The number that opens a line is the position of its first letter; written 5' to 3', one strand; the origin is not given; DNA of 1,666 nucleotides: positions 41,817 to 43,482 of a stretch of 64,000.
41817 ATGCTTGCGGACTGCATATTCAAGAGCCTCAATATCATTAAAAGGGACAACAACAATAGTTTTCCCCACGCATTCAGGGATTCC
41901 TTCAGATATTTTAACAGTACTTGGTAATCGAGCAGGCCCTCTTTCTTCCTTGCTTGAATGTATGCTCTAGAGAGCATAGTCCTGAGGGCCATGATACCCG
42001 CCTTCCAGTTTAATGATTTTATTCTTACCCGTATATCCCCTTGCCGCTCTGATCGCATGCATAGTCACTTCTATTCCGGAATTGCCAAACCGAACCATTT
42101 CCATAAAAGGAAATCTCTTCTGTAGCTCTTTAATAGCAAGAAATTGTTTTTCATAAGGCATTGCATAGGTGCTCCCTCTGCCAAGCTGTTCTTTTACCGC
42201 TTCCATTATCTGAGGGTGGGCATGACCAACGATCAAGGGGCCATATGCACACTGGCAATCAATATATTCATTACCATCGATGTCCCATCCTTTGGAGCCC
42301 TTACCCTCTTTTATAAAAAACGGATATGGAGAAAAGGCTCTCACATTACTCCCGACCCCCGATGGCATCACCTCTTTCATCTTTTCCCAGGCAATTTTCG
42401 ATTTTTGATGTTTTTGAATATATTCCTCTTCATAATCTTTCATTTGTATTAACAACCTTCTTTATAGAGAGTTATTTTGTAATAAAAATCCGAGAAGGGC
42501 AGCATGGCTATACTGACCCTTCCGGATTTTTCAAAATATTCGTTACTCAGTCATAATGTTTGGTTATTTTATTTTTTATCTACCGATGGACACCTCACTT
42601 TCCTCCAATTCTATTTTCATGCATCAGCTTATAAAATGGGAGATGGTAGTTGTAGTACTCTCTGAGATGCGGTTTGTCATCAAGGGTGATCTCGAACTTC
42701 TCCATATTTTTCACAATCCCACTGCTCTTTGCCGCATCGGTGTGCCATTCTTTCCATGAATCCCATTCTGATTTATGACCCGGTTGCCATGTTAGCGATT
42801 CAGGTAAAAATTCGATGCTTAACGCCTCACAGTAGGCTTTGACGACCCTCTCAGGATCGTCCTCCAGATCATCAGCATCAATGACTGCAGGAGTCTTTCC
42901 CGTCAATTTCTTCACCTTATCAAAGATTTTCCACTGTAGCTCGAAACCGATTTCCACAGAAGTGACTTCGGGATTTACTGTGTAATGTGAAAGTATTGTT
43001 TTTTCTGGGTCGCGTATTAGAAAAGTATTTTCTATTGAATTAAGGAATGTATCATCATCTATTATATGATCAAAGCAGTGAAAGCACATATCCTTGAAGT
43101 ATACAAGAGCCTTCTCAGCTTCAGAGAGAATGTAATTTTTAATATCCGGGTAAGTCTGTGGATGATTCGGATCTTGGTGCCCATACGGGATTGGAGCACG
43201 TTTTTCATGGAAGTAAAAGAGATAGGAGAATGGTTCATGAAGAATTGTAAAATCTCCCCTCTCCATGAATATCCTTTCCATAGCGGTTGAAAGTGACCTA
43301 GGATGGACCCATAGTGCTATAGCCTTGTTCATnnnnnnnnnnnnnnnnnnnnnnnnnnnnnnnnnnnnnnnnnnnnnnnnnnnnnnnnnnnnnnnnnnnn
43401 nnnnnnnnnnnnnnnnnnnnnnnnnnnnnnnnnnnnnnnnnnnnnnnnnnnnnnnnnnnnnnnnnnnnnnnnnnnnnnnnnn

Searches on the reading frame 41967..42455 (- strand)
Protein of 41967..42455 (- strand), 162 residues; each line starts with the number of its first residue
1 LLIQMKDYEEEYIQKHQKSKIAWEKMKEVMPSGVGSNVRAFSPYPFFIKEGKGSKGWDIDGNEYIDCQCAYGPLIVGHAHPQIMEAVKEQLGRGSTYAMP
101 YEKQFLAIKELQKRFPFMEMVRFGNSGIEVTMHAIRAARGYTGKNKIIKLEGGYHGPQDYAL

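Call 9: search_protein_families(library=pfam, proteins=[window:41967-42455:-], max_evalue=0.01)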
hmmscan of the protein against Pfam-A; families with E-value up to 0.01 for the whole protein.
window:41967-42455:- (162 aa): 1 family
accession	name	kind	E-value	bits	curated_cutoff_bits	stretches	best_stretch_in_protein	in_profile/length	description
PF00202.27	Aminotran_3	-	7.3e-24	84.6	30.5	1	43-161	8-134/403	Aminotransferase class-III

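Call 62: search_protein_families(library=ncbifam, proteins=[window:41967-42455:-], max_evalue=0.001)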
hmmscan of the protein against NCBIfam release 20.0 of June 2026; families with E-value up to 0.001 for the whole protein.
window:41967-42455:- (162 aa): 63 families (the best 25 are shown)
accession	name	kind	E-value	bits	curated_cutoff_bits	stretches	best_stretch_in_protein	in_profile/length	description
TIGR00713.1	hemL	equivalog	4.3e-51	173.9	527.3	1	18-162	1-148/423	glutamate-1-semialdehyde 2,1-aminomutase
NF000818.0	PRK00062.1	subfamily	5.7e-51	173.6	398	1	15-162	2-152/429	glutamate-1-semialdehyde 2,1-aminomutase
NF041362.1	GntE_guanitoxin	equivalog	2e-43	148.6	525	1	14-162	3-152/426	guanitoxin biosynthesis PLP-dependent transaminase GntE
NF009055.0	PRK12389.1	equivalog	3.5e-38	131.3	637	1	15-161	2-152/431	glutamate-1-semialdehyde 2,1-aminomutase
NF001864.0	PRK00615.1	equivalog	4.2e-24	84.9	706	1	16-160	4-152/433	glutamate-1-semialdehyde aminotransferase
NF004856.0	PRK06209.1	equivalog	2.1e-21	76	486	1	14-148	6-144/450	glutamate-1-semialdehyde 2,1-aminomutase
NF004426.0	PRK05769.1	equivalog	1.5e-20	73.4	552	1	38-156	29-153/441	acetyl ornithine aminotransferase family protein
NF005453.0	PRK07046.1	subfamily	3.4e-20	72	425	1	7-159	18-171/453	transaminase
TIGR00709.1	dat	subfamily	7.9e-18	64.2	401.6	1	30-157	10-141/442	diaminobutyrate--2-oxoglutarate transaminase family protein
NF005376.0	PRK06918.1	equivalog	1e-17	63.7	676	1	16-157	14-154/451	4-aminobutyrate--2-oxoglutarate transaminase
NF004718.0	PRK06062.1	subfamily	1.2e-17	63.6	472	1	45-160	39-157/454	hypothetical protein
NF049976.1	AmadipTransam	equivalog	1.5e-17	63.7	650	1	44-156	14-131/416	2-aminoadipate transaminase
TIGR00700.1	GABAtrnsam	equivalog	1.9e-16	59.7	506.65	1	28-157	5-133/420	4-aminobutyrate--2-oxoglutarate transaminase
NF005993.0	PRK08117.1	subfamily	2.1e-16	59.6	574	1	46-156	27-141/433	aspartate aminotransferase family protein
TIGR00707.1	argD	subfamily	2.2e-16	59.7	410.05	1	38-156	3-127/381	acetylornithine/succinylornithine family transaminase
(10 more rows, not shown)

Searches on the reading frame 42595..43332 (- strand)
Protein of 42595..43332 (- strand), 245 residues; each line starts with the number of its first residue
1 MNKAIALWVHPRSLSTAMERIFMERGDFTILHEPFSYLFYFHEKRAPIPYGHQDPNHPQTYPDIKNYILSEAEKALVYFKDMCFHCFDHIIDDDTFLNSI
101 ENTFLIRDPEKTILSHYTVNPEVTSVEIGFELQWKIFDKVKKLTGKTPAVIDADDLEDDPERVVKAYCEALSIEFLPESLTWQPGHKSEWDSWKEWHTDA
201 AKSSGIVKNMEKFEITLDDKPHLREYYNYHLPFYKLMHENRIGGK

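Call 9: search_protein_families(library=pfam, proteins=[window:42595-43332:-], max_evalue=0.01)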
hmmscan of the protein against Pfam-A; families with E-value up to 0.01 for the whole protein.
window:42595-43332:- (245 aa): 1 family
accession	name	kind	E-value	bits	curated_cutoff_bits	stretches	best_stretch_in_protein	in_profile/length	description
PF19798.5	Sulfotransfer_5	-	3.7e-20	72.7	23.2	1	5-237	3-222/226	Sulfotransferase domain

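Call 16: find_encoding_contigs(protein=window:42595-43332:-, flank=8000, max_places=10)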
Protein window:42595-43332:- (245 aa): no gene with exactly this product is on record in the collection.

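Call 17: find_homologous_proteins(query=window:42595-43332:-, max_evalue=1e-10)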
Query window:42595-43332:- (245 aa): 156 proteins with E <= 1e-10 among 295 candidates; the best 120 are listed.
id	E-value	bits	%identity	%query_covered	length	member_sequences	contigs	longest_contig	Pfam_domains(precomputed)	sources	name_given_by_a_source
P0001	6.5e-169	578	100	100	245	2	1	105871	PF19798.5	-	-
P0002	3.9e-135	467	80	100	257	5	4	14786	PF19798.5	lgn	-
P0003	2.1e-132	458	76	100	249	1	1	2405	PF19798.5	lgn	-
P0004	1.2e-117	410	69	100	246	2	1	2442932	PF19798.5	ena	-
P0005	1.4e-117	410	70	100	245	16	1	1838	PF19798.5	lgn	-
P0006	5.0e-110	385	67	99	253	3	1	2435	PF19798.5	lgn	-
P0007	6.3e-108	378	65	99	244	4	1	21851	PF19798.5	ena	-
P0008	7.8e-108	378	62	99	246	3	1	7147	PF19798.5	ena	-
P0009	2.5e-107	376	64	99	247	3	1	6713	PF19798.5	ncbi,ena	-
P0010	7.9e-106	371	64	100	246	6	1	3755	PF19798.5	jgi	jgi:hypothetical protein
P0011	3.9e-104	366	64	99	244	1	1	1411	PF19798.5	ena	-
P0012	7.8e-103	361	63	100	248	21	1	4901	PF19798.5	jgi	jgi:hypothetical protein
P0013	5.2e-102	359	64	99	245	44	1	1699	PF19798.5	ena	-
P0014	8.6e-102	358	61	99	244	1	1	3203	PF19798.5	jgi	jgi:hypothetical protein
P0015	1.1e-101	358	62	100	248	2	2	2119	PF19798.5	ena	-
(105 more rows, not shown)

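Call 18: find_encoding_contigs(protein=P0002, flank=8000, max_places=3)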
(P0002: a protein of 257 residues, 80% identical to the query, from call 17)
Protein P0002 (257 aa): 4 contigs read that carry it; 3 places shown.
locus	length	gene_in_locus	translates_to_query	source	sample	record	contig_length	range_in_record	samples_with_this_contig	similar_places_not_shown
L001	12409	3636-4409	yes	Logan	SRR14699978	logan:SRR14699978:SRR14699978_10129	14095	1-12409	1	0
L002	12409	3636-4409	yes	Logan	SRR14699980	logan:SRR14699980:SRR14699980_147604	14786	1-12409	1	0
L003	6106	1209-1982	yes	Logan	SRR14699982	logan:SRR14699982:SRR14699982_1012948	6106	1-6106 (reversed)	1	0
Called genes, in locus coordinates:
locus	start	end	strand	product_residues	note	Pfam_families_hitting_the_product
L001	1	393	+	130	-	?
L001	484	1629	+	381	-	PF00005:ABC_tran, PF08402:TOBE_2 (weak)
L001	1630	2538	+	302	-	PF00528:BPD_transp_1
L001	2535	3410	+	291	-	PF00528:BPD_transp_1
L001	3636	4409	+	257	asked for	PF19798:Sulfotransfer_5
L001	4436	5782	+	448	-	PF14306:PUA_2, PF01747:ATP-sulfurylase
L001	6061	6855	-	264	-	PF00106:adh_short, PF08659:KR, PF13561:adh_short_C2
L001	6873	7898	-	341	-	PF08240:ADH_N, PF16912:Glu_dehyd_C, PF00107:ADH_zinc_N, PF13602:ADH_zinc_N_2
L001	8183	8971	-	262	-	PF02146:SIR2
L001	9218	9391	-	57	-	-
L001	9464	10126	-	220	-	PF08241:Methyltransf_11 (weak), PF13649:Methyltransf_25 (weak)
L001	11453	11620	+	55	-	-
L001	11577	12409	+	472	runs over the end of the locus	PF00392:GntR, PF00155:Aminotran_1_2, PF12897:Asp_aminotransf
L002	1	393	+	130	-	?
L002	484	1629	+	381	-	PF00005:ABC_tran, PF08402:TOBE_2 (weak)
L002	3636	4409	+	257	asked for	PF19798:Sulfotransfer_5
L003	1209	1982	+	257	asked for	PF19798:Sulfotransfer_5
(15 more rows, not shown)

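Call 19: find_encoding_contigs(protein=P0004, flank=8000, max_places=2)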
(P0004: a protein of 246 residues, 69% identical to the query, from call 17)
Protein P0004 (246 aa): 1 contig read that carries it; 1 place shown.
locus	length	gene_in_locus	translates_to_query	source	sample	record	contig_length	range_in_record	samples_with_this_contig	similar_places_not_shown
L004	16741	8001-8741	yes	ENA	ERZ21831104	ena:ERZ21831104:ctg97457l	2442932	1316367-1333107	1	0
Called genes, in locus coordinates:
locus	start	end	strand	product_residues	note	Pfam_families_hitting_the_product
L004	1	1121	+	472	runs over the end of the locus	PF00989:PAS (weak), PF08448:PAS_4 (weak), PF13426:PAS_9, PF07724:AAA_2 (faint), PF00158:Sigma54_activat, PF14532:Sigma54_activ_2, PF07728:AAA_5 (weak), PF25601:AAA_lid_14, +1 more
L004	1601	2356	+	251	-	PF00005:ABC_tran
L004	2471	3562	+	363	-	-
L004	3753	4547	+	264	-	PF00528:BPD_transp_1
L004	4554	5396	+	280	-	PF00528:BPD_transp_1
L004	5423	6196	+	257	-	PF00005:ABC_tran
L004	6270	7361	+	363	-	PF01136:Peptidase_U32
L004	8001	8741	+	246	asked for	PF19798:Sulfotransfer_5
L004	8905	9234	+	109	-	PF04346:EutH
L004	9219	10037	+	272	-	PF04346:EutH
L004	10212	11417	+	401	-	PF00083:Sugar_tr, PF05977:MFS_3 (faint), PF07690:MFS_1, PF12832:MFS_1_like (weak), PF06779:MFS_4 (weak), PF07690:MFS_1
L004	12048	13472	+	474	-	PF05221:AdoHcyase, PF00670:AdoHcyase_NAD, PF02826:2-Hacid_dh_C (weak), PF07991:KARI_N (weak)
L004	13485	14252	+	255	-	PF13489:Methyltransf_23 (weak), PF08241:Methyltransf_11 (faint), PF13649:Methyltransf_25 (weak)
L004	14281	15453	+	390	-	PF00438:S-AdoMet_synt_N, PF02772:S-AdoMet_synt_M, PF02773:S-AdoMet_synt_C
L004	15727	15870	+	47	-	-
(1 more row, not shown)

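Call 20: find_encoding_contigs(protein=P0007, flank=8000, max_places=2)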
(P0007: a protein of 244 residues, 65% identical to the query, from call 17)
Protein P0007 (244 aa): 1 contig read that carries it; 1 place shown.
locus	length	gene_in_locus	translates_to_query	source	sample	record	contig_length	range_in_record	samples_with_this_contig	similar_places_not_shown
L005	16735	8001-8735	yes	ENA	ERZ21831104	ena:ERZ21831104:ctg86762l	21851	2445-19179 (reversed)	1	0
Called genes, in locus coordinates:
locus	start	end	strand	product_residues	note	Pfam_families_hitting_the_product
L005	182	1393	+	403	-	PF00005:ABC_tran, PF13304:AAA_21 (faint), PF00571:CBS (faint)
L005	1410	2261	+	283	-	PF00528:BPD_transp_1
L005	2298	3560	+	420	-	PF01136:Peptidase_U32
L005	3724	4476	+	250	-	PF19798:Sulfotransfer_5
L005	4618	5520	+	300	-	PF01633:Choline_kinase, PF01636:APH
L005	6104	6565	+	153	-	PF02310:B12-binding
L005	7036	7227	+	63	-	-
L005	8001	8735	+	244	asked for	PF19798:Sulfotransfer_5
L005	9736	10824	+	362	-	PF01136:Peptidase_U32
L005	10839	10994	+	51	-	-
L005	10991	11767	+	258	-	PF00005:ABC_tran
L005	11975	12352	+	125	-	-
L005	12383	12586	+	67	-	-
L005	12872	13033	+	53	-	-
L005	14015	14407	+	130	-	PF13416:SBP_bac_8 (weak)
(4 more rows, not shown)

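Call 32: find_related_loci(query=A4, collection=genome_contigs, flank=10000)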
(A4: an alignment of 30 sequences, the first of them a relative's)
Query A4 (245 aa) in genome_contigs; peptide patterns used: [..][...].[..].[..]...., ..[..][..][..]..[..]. (x = any residue, [..] = any of these).
146 stretches matched a pattern; 116 encode a relative of the query (tblastn E <= 1e-3); the best 80 are kept; 80 distinct loci.
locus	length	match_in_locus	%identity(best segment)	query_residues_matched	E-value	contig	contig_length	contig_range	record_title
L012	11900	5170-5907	63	1-245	1e-104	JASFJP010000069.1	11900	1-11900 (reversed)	MAG: Desulfobacterales bacterium isolate D0608U02metaG_Bin_613 D0608U02metaG_FD_scaffold_539_c1, whole genome shotgun se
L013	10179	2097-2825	60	1-243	4e-103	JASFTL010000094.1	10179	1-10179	MAG: Desulfobacterales bacterium isolate D1103U20metaG_Bin_528 D1103U20metaG_FD_scaffold_2092_c1, whole genome shotgun s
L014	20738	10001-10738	61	1-245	7e-103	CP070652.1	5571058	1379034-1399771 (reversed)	MAG: Deltaproteobacteria bacterium isolate bin85 chromosome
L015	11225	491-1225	60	1-245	1e-102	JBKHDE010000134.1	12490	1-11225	MAG: Desulfococcaceae bacterium isolate D1M03_4 NODE_2969_length_12490_cov_6.927704, whole genome shotgun sequence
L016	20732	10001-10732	62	1-244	1e-102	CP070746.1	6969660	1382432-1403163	MAG: Desulfobacterales bacterium isolate bin36 chromosome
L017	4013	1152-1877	59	1-242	2e-102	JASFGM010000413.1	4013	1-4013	MAG: Desulfobacterales bacterium isolate D0606U12remetaG_Bin_122 D0606U12remetaG_FD_scaffold_6234_c1, whole genome shotg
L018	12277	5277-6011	59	1-245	5e-100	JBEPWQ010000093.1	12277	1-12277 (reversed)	MAG: Desulfobacteraceae bacterium isolate 01_S196.rosella_refined.105 NODE_1938_length_12277_cov_3.829465, whole genome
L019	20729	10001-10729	59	1-242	2e-99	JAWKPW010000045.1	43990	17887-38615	MAG: Desulfobacterales bacterium isolate AC2.63 AC2.63.fa-45, whole genome shotgun sequence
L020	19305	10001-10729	58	1-242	4e-99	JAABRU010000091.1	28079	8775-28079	MAG: Desulfobacteraceae bacterium isolate S08.Bin136 Scaffold_923, whole genome shotgun sequence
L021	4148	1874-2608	58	1-245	1e-98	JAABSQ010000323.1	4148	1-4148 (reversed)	MAG: Desulfobacteraceae bacterium isolate S15.Bin066 Scaffold_319_1, whole genome shotgun sequence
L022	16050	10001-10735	58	1-244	5e-97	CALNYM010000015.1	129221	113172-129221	MAG: uncultured Desulfobacterales bacterium isolate HOU_bin.0076 genome assembly, contig: contig_25674, whole genome sho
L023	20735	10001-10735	58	1-244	2e-96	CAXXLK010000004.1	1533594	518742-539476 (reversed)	MAG: Desulfobacterales bacterium isolate c905b435-fdb9-4221-98b7-76b06078fb47 genome assembly, contig: contig_4, whole g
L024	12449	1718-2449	56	1-245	9e-95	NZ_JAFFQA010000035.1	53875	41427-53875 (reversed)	Desulfobulbus rhabdoformis strain DSM 8777 NODE_35_length_53875_cov_26.1091, whole genome shotgun sequence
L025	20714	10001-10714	56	5-242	4e-93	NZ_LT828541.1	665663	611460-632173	Desulfamplus magnetovallimortis isolate PRJEB14757, whole genome shotgun sequence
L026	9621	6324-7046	55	1-242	9e-92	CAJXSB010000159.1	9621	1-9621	MAG TPA_asm: uncultured Desulfococcus sp. isolate SRR6201696_bin.2_MetaBAT_v2.12.1_MAG genome assembly, contig: NODE_911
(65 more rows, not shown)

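Call 41: find_encoding_contigs(protein=P0003, flank=3000, max_places=2)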
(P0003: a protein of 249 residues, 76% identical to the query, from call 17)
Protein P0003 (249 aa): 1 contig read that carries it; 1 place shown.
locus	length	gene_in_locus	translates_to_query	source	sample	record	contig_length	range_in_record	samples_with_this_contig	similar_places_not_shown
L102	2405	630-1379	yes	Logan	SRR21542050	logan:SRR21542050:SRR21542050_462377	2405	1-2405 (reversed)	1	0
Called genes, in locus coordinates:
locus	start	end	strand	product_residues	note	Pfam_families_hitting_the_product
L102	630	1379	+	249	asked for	PF19798:Sulfotransfer_5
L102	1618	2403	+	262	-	?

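Call 42: find_encoding_contigs(protein=P0005, flank=3000, max_places=2)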
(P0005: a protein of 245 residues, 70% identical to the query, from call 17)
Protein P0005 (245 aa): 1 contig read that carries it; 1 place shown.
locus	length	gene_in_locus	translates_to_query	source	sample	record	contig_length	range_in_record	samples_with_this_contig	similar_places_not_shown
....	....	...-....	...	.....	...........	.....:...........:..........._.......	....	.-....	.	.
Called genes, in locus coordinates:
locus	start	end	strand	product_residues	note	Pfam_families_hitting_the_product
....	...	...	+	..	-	-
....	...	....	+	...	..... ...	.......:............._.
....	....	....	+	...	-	?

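Call 43: find_encoding_contigs(protein=P0006, flank=3000, max_places=2)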
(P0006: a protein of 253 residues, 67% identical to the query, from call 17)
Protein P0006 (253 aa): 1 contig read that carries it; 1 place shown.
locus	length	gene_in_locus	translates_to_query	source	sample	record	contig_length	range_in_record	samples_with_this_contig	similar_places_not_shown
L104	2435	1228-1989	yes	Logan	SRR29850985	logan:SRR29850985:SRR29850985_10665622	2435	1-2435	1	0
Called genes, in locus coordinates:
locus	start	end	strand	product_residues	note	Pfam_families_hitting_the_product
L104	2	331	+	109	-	?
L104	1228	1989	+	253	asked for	PF19798:Sulfotransfer_5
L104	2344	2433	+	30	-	?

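Call 61: search_solved_structures(query=window:42595-43332:-, max_evalue=0.01)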
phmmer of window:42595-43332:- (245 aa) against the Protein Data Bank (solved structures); distinct sequences matched with E-value up to 0.01: 0.

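Call 62: search_protein_families(library=ncbifam, proteins=[window:42595-43332:-], max_evalue=0.001)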
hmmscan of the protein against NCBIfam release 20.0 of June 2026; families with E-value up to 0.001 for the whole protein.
window:42595-43332:- (245 aa): 0 families
